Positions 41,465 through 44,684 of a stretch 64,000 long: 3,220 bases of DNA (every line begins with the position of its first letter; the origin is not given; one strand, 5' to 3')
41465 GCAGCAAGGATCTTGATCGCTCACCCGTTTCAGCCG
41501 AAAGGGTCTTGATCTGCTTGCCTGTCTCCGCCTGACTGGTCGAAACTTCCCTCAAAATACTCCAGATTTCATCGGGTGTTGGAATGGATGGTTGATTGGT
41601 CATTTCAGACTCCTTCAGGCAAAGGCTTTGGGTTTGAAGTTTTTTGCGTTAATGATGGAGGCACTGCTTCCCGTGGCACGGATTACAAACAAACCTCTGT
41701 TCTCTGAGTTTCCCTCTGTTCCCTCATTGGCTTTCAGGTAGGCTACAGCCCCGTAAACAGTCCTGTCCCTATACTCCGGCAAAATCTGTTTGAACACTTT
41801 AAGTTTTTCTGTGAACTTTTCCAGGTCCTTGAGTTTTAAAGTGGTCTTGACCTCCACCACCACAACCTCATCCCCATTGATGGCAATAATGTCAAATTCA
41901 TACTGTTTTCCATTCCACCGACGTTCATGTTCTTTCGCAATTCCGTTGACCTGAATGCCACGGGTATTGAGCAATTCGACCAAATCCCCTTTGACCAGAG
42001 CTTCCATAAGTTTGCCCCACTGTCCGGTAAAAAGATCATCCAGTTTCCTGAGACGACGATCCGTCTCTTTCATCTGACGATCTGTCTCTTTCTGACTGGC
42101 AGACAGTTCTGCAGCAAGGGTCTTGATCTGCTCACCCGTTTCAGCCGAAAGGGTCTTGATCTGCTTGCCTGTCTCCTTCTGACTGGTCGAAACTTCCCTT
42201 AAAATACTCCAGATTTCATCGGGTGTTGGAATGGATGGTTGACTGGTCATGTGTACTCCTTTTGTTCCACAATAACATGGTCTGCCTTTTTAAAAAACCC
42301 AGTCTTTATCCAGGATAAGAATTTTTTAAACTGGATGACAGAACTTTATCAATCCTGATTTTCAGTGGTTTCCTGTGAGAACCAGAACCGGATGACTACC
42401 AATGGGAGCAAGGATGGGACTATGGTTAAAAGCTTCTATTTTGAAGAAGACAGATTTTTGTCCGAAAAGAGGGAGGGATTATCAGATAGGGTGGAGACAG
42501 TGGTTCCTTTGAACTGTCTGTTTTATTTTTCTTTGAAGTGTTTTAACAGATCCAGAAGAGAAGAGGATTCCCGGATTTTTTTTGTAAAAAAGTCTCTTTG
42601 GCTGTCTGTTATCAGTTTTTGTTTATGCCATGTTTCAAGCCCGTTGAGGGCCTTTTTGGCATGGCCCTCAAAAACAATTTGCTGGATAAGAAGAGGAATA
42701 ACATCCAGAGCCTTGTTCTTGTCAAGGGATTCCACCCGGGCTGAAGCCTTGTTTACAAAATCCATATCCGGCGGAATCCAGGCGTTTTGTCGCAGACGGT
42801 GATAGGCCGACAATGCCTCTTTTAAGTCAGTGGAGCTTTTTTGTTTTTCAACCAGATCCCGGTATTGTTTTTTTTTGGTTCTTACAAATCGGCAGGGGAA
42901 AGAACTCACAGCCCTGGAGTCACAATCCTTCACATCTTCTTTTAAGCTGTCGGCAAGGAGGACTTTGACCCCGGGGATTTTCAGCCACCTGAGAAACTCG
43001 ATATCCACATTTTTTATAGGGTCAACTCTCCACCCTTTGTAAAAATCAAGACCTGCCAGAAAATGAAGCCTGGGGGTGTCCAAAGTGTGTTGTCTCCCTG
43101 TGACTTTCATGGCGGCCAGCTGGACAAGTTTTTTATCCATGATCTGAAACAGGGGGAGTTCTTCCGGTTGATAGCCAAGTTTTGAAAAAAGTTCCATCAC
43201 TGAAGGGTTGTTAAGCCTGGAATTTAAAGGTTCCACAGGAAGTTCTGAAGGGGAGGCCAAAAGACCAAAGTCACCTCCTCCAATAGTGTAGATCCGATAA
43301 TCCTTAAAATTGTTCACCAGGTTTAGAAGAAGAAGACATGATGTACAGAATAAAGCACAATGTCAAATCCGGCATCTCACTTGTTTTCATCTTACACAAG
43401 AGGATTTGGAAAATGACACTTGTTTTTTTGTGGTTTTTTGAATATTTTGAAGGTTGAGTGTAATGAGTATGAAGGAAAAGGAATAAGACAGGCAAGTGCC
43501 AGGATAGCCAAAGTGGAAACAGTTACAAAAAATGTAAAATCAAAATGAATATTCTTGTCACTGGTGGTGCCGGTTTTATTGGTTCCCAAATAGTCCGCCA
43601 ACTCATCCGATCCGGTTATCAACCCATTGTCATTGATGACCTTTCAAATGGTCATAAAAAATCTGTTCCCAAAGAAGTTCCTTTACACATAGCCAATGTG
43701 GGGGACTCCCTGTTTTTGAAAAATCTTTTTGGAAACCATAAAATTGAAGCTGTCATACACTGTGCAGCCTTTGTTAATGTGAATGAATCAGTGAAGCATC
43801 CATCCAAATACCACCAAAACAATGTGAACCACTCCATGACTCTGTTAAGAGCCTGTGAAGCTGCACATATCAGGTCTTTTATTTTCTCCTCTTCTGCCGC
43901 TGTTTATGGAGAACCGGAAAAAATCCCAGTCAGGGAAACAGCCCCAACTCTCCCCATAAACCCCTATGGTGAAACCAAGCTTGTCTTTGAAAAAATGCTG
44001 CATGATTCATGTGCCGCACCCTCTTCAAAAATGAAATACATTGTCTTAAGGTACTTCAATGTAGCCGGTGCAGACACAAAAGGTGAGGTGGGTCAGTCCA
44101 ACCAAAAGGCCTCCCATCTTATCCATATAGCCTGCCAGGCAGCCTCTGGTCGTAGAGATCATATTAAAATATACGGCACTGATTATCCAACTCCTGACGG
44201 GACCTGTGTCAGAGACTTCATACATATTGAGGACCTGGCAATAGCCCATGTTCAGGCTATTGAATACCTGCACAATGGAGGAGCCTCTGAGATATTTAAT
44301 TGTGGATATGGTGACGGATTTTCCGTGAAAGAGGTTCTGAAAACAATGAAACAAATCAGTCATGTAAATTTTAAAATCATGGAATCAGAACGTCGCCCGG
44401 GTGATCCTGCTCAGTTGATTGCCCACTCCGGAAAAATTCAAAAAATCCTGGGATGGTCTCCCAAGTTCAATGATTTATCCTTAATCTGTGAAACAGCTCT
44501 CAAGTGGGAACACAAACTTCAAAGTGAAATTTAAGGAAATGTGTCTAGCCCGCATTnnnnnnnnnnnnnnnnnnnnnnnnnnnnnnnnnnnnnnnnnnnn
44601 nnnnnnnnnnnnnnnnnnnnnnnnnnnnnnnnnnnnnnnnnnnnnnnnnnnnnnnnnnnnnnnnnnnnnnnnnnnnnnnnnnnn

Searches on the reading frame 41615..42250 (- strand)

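Call 55: search_protein_families(library=pfam, proteins=[window:41615-42250:-], max_evalue=0.001)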
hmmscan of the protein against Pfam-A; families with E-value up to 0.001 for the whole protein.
window:41615-42250:- (211 aa): 4 families
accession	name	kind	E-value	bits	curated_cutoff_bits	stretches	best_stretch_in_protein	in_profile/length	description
PF01870.24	Hjc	-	7.5e-05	23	21.1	0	89-140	5-52/93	Archaeal holliday junction resolvase (hjc)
PF03008.20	DUF234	-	0.00036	21.3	22.5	1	57-137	11-90/100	Archaea bacterial proteins of unknown function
PF18743.7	AHJR-like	-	0.00071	19.6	26.1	0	115-141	41-67/123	REase_AHJR-like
PF02021.23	UPF0102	-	0.00087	20.1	23.6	0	109-137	18-42/80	Uncharacterised protein family UPF0102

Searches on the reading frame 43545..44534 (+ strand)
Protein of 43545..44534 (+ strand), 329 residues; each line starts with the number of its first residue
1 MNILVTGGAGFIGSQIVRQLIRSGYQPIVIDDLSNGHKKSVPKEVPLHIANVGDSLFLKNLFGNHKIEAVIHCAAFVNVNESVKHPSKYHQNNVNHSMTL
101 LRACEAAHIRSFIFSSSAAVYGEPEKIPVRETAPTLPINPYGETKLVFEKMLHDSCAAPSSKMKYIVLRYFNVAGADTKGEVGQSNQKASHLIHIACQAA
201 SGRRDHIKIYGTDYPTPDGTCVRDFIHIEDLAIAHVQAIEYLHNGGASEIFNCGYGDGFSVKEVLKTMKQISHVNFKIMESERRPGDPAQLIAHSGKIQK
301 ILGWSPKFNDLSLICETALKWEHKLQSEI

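Call 55: search_protein_families(library=pfam, proteins=[window:43545-44534:+], max_evalue=0.001)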
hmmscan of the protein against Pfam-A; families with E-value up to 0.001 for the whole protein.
window:43545-44534:+ (329 aa): 9 families
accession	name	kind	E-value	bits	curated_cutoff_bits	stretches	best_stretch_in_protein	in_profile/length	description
PF01370.27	Epimerase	-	8.5e-56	189.5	20.9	1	3-254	1-240/240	NAD dependent epimerase/dehydratase family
PF16363.11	GDP_Man_Dehyd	-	6.1e-45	154.5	27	1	4-309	1-324/332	GDP-mannose 4,6 dehydratase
PF04321.23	RmlD_sub_bind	-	9.1e-19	68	27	1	1-176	1-154/287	RmlD substrate binding domain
PF02719.21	Polysacc_synt_2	-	3.9e-18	66.1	20.2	1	3-176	1-174/293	Polysaccharide biosynthesis protein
PF01073.25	3Beta_HSD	-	6e-18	65.3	22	1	4-180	1-188/280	3-beta hydroxysteroid dehydrogenase/isomerase family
PF07993.18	NAD_binding_4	-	5.3e-12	45.9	20.1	1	65-188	87-222/258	Male sterility protein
PF13460.12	NAD_binding_10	-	1.7e-06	28.4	27.2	1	7-176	1-149/184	NAD(P)H-binding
PF08659.16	KR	-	0.00014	22.3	22.6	0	3-124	3-144/180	KR domain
PF05368.20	NmrA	-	0.00023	21.3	27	1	2-117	4-107/298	NmrA-like family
